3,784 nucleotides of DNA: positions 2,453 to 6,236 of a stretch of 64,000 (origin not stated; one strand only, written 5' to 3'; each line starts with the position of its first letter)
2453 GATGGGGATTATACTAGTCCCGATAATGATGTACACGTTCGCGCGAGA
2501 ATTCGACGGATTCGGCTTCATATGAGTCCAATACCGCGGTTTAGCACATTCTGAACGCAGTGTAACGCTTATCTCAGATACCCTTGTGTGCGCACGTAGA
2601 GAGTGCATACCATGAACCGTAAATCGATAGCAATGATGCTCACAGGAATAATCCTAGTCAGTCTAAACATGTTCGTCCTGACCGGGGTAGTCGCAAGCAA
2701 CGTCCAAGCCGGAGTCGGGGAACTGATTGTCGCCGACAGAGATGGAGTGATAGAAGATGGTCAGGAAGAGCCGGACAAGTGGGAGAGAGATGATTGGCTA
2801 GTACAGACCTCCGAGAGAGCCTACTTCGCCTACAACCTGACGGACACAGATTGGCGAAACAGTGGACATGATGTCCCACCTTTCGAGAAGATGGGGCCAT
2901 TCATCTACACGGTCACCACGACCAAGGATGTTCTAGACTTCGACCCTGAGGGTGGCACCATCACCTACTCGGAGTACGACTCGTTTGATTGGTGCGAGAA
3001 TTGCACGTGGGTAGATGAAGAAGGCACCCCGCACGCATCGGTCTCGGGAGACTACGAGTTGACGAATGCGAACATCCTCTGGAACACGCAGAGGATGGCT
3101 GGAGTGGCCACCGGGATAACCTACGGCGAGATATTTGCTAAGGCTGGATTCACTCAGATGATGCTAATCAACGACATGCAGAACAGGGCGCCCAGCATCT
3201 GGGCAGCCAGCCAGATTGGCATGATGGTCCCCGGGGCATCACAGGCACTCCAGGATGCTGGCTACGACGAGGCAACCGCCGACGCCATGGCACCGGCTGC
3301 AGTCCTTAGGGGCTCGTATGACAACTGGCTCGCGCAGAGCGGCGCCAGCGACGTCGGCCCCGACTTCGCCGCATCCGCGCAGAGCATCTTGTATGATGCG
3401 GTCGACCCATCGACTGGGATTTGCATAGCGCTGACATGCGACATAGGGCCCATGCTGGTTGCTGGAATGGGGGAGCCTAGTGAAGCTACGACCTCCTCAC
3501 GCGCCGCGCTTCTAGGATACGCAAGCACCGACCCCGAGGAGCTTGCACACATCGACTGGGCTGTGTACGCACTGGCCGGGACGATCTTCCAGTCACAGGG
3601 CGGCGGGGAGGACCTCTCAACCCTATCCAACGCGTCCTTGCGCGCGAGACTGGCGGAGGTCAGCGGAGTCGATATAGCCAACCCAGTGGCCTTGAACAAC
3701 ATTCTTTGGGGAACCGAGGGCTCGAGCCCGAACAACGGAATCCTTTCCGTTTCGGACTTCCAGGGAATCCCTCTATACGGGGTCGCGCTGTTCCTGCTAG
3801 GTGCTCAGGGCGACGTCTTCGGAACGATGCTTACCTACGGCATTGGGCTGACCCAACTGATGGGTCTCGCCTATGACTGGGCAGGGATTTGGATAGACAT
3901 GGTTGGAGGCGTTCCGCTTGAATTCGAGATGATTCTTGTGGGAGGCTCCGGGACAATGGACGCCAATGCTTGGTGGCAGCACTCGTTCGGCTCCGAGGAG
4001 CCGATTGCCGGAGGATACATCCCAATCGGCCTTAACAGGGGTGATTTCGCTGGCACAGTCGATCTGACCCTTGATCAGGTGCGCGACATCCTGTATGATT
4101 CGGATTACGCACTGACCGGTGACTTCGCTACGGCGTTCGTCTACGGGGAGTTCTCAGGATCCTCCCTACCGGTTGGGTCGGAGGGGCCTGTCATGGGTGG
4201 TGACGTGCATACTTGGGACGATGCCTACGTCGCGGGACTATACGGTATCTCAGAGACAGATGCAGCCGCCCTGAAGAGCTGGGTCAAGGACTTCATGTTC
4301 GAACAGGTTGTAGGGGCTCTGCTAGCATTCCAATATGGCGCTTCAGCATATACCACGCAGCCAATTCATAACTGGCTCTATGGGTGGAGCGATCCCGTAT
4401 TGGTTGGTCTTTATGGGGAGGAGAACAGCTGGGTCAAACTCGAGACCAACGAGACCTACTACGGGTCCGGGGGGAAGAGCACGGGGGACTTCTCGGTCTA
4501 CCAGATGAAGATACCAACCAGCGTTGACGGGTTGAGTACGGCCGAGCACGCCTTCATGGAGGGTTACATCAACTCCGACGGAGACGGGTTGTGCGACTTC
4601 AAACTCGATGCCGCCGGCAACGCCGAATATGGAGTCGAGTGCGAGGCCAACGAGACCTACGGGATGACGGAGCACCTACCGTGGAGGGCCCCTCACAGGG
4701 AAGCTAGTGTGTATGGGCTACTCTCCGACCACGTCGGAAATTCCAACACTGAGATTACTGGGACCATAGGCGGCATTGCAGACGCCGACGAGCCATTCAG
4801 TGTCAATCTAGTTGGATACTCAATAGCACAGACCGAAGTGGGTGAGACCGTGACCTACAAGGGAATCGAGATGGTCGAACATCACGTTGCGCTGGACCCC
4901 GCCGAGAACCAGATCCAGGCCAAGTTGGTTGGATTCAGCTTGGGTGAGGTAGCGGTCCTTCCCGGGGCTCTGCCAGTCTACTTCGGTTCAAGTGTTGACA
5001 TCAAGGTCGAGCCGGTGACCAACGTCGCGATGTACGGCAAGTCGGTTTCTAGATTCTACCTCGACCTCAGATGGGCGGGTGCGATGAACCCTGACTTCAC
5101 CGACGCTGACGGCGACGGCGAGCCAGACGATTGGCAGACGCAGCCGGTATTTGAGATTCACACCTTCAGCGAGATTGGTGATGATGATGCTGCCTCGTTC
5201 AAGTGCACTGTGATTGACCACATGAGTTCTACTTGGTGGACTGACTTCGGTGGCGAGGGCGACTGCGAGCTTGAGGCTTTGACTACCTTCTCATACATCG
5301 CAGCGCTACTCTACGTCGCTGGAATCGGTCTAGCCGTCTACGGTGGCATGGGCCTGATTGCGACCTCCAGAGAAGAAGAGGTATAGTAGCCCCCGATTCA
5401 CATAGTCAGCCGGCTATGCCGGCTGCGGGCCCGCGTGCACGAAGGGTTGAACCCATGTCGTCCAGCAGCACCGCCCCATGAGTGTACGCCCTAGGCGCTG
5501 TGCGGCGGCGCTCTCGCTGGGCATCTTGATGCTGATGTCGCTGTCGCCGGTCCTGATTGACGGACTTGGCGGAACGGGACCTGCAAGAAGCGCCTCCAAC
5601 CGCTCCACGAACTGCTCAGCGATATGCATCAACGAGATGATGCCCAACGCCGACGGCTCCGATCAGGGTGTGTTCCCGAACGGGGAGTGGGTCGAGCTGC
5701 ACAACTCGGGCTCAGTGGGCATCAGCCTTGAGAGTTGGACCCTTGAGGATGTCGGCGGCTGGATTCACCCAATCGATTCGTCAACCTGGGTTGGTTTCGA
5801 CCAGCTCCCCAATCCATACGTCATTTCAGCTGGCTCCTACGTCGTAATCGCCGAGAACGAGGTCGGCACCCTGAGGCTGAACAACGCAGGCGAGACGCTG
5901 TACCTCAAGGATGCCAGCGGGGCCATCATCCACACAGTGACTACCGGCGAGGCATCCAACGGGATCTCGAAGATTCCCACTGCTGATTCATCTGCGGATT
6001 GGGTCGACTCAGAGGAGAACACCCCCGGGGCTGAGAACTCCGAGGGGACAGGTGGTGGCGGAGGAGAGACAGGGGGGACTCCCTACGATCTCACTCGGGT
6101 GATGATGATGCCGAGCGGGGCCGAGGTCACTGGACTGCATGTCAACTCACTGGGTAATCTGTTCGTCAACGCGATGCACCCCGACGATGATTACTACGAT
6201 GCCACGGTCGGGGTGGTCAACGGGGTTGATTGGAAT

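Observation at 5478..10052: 1524-aa surface-anchored fusion of two lamin-tail domains, a PhoX-type phosphatase and a two-HKD PLD-superfamily module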

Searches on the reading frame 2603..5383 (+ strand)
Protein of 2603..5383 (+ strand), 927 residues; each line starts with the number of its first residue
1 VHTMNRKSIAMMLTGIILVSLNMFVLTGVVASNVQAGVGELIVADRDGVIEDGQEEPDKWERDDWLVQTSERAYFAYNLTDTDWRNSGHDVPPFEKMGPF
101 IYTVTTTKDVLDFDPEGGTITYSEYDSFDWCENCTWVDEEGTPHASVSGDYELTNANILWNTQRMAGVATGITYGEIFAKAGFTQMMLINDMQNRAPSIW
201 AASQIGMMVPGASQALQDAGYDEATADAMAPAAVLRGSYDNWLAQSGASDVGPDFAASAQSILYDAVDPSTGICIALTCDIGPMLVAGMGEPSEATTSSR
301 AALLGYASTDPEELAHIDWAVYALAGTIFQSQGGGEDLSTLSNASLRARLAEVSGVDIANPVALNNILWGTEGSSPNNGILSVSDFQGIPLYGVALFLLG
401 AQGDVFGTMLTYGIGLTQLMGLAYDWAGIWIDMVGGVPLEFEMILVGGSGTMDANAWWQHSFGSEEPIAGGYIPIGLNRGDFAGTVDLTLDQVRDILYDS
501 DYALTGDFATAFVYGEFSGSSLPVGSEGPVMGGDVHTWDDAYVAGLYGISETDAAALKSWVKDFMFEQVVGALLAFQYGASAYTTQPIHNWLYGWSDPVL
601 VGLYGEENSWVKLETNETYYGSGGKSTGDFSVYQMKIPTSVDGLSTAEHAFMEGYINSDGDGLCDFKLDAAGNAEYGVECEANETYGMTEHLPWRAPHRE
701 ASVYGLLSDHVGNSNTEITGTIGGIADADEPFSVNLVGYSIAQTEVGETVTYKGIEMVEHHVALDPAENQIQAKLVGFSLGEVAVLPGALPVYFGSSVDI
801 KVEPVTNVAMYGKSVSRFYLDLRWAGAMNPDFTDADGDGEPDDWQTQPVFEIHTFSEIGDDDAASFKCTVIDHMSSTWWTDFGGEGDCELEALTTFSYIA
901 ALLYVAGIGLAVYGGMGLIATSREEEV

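Call 35: search_protein_families(library=pfam, proteins=[window:2603-5383:+], max_evalue=0.1)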
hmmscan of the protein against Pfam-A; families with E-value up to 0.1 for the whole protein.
window:2603-5383:+ (927 aa): 1 family
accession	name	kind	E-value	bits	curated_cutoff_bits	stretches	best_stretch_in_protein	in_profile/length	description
PF01130.27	CD36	-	2.8e-07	29.8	26.5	1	47-132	30-112/463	CD36 family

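Call 69: search_protein_families(library=ncbifam, proteins=[window:2603-5383:+], max_evalue=0.001)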
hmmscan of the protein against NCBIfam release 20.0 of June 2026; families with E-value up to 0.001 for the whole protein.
window:2603-5383:+ (927 aa): 0 families

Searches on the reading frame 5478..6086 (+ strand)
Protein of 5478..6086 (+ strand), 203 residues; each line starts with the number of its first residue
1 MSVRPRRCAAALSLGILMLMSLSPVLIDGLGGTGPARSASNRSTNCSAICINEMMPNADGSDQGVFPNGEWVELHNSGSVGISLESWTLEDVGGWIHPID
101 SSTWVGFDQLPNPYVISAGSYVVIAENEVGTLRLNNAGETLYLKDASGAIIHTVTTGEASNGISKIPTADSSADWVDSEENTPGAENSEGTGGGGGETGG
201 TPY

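Call 68: search_protein_families(library=pfam, proteins=[window:5478-6086:+], max_evalue=0.01)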
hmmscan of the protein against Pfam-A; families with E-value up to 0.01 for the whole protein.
window:5478-6086:+ (203 aa): 1 family
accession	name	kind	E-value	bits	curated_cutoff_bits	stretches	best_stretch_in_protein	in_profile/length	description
PF00932.25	LTD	-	1.5e-16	61.2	34.3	1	44-157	3-108/109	Lamin Tail Domain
